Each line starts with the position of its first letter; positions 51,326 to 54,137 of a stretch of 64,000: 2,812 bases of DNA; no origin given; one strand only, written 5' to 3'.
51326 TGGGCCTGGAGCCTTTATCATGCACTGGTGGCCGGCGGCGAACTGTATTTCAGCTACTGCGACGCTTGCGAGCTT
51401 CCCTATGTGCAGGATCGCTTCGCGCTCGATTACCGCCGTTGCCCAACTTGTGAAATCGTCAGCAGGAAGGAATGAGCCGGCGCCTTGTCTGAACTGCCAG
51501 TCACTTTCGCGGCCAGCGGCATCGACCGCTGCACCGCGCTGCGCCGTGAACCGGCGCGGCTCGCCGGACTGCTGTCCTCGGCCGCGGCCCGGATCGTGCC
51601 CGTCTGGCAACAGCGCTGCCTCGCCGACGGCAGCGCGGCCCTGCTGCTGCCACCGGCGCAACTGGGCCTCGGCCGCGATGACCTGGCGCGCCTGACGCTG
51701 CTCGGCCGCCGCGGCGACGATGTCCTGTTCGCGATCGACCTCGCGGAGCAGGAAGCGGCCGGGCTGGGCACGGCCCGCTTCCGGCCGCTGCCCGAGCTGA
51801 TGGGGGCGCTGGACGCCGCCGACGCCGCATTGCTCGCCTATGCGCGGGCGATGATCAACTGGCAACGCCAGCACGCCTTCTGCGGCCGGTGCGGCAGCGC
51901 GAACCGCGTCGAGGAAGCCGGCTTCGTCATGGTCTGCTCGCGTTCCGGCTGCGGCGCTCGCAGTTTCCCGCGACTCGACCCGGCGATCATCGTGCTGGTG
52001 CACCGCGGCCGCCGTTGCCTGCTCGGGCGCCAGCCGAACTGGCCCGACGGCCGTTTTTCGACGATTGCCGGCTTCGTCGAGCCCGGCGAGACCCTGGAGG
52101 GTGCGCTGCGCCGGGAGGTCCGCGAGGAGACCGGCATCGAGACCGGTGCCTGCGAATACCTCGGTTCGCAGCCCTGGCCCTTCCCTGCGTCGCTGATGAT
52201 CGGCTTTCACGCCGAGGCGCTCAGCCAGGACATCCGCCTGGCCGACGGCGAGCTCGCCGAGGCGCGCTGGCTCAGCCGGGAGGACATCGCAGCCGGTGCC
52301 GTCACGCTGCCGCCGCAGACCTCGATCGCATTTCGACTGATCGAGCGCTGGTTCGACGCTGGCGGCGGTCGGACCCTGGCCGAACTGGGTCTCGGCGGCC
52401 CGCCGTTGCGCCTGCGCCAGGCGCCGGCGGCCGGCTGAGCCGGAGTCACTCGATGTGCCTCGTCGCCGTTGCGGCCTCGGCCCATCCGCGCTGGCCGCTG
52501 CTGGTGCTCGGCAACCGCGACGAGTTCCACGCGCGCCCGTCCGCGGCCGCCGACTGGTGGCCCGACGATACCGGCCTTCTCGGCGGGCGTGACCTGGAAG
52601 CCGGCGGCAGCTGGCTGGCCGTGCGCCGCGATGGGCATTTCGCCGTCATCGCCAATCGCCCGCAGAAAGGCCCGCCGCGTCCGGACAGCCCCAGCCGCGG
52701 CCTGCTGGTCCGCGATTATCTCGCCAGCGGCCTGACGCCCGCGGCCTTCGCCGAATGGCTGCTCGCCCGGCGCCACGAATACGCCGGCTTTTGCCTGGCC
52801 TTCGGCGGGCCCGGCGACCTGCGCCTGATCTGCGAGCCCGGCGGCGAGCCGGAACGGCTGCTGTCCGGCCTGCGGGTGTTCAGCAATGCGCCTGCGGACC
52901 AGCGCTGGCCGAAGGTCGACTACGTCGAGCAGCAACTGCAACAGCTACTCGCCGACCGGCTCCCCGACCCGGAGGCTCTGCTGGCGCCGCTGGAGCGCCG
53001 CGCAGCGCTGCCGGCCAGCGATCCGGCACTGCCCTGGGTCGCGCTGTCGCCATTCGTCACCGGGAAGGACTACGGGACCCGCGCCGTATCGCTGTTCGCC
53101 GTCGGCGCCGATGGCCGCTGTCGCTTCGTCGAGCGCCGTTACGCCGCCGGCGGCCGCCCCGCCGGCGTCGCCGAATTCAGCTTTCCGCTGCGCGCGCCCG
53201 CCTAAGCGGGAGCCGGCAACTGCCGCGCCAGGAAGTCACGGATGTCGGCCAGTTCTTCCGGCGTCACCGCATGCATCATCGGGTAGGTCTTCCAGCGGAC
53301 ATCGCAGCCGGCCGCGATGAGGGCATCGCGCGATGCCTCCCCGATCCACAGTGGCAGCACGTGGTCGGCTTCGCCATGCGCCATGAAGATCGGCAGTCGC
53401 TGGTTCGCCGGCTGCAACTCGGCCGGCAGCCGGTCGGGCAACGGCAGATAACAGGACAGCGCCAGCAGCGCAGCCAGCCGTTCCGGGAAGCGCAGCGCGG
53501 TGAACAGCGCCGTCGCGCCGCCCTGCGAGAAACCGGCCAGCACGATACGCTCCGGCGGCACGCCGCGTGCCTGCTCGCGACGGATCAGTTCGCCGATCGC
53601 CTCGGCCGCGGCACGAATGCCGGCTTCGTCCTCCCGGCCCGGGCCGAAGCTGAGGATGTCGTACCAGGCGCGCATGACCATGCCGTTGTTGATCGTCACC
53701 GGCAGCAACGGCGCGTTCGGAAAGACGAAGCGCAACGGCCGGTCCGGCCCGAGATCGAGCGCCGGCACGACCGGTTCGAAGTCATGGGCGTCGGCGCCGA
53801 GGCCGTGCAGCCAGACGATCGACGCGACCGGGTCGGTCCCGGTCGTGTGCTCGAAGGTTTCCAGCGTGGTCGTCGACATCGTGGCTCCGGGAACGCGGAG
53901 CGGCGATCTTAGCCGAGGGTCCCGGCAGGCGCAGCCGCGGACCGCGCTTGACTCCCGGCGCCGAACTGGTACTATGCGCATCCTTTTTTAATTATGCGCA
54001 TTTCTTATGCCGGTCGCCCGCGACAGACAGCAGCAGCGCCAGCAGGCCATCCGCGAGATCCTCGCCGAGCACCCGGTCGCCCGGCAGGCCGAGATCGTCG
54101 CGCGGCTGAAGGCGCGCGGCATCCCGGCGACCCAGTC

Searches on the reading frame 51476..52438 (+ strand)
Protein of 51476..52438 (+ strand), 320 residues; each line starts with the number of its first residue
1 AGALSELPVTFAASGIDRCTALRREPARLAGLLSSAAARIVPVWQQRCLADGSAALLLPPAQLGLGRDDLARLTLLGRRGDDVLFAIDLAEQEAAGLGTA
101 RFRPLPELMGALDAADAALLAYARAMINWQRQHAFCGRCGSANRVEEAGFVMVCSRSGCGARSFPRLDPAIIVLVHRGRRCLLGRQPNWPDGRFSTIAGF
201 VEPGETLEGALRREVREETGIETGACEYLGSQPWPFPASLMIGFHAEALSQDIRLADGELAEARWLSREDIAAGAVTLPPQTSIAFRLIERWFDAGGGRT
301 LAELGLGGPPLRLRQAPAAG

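Call 69: search_protein_families(library=pfam, proteins=[window:51476-52438:+], max_evalue=0.00001)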
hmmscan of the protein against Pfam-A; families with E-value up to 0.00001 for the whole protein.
window:51476-52438:+ (320 aa): 3 families
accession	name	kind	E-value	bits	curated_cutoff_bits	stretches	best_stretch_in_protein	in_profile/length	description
PF00293.34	NUDIX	-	3.5e-20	72.8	21.1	1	169-272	4-119/134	NUDIX domain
PF09296.17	NUDIX-like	-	2.6e-12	47.8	22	1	38-129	2-96/96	NADH pyrophosphatase-like rudimentary NUDIX domain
PF09297.16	Zn_ribbon_NUD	-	9.2e-08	32.1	24.8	1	131-164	1-32/32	NADH pyrophosphatase zinc ribbon domain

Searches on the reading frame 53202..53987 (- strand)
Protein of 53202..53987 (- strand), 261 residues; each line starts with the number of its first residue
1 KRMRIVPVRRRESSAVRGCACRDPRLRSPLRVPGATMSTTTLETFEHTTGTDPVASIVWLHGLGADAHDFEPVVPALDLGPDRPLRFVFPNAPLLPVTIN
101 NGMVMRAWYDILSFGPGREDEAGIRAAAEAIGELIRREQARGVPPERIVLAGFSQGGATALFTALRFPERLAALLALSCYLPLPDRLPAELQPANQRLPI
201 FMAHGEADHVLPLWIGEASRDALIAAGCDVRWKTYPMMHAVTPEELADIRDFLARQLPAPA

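Call 69: search_protein_families(library=pfam, proteins=[window:53202-53987:-], max_evalue=0.00001)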
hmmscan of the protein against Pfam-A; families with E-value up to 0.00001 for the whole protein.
window:53202-53987:- (261 aa): 3 families
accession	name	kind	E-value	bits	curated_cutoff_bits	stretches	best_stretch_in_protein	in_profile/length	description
PF02230.22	Abhydrolase_2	-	4.6e-49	167.6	23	1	55-254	15-214/217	Phospholipase/Carboxylesterase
PF12697.13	Abhydrolase_6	-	1.1e-06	29.9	26.3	1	57-233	1-141/217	Alpha/beta hydrolase family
PF00561.26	Abhydrolase_1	-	3.9e-06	27.2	25.8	0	143-185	66-107/245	alpha/beta hydrolase fold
